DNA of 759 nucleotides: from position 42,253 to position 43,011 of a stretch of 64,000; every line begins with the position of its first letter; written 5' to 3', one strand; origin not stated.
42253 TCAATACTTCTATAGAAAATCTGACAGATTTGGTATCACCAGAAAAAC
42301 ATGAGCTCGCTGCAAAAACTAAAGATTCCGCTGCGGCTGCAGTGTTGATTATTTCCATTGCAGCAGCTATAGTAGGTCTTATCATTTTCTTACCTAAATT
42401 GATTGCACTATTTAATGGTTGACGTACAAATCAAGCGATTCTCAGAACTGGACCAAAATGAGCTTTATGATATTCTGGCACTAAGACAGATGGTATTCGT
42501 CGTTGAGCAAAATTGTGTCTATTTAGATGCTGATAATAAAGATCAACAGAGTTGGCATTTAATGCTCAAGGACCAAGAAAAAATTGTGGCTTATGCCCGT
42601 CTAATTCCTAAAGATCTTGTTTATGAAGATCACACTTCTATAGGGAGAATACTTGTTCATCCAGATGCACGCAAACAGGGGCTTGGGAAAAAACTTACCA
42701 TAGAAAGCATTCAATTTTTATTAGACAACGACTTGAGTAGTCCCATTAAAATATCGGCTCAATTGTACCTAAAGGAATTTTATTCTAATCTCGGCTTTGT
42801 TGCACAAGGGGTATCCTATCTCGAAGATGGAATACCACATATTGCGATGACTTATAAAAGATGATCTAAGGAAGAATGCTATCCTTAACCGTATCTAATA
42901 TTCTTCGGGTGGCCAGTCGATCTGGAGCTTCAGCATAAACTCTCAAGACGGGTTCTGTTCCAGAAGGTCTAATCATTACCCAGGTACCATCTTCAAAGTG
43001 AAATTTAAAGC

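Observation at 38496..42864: Translationally coupled string: LTD surface protein (T9SS type-B CTD), membrane EEP hydrolase, DgkA, GNAT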

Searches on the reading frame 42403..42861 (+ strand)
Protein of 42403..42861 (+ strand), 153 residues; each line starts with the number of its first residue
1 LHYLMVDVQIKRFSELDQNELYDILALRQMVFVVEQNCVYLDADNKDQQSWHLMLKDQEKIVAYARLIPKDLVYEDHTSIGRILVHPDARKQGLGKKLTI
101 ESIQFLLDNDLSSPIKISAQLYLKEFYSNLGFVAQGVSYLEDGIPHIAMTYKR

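Call 3: search_protein_families(library=pfam, proteins=[window:42403-42861:+], max_evalue=0.01)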
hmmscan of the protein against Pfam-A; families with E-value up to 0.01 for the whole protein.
window:42403-42861:+ (153 aa): 6 families
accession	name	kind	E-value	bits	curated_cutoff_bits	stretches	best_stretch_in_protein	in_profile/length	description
PF13673.13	Acetyltransf_10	-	8.7e-15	55.3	23.6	1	47-151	28-126/128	Acetyltransferase (GNAT) domain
PF00583.31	Acetyltransf_1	-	1.7e-10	41.6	20.7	1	39-132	21-116/116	Acetyltransferase (GNAT) family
PF13508.13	Acetyltransf_7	-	3.5e-09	37.4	27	1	53-133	6-83/84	Acetyltransferase (GNAT) domain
PF13444.12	Acetyltransf_5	-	2.6e-05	25.3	22.4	1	37-71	17-53/102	Acetyltransferase (GNAT) domain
PF13527.13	Acetyltransf_9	-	0.00034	21.1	25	1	15-110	4-105/127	Acetyltransferase (GNAT) domain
PF08445.16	FR47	-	0.0062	16.9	22.1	0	73-106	17-50/86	FR47-like protein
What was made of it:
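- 42415..42864 (+): ElaA-like GNAT N-acetyltransferase, 149 aa. It overlaps DgkA by 8 nt. Acetyltransf_10 55.3 bits (call 3).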

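Call 4: search_protein_families(library=ncbifam, proteins=[window:42403-42861:+], max_evalue=0.01)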
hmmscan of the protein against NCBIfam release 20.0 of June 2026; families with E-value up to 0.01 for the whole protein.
window:42403-42861:+ (153 aa): 6 families
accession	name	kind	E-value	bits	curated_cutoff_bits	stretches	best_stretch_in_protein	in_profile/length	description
NF007644.0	PRK10314.1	equivalog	1e-26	93.6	171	1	5-150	1-147/153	GNAT family N-acetyltransferase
TIGR01575.1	rimI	equivalog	2.1e-06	27.9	86.4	1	23-110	4-88/132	ribosomal protein S18-alanine N-acetyltransferase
TIGR03448.1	mycothiol_MshD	equivalog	9.6e-06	25.1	163.1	1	33-100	30-94/294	mycothiol synthase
NF007025.1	PRK09491.1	equivalog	0.0012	18.8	173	1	15-112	5-97/145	ribosomal protein S18-alanine N-acetyltransferase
TIGR04045.1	MSMEG_0567_GNAT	equivalog_domain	0.0029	17.2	68.45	1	18-98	10-94/153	MSMEG_0567/Sll0786 family nitrogen starvation N-acetyltransferase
NF005840.0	PRK07757.1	equivalog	0.0039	17.1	154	1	53-133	45-119/153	N-acetyltransferase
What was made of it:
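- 42415..42864 (+): PRK10314 93.6 bits, below the 171 cut-off (call 4).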
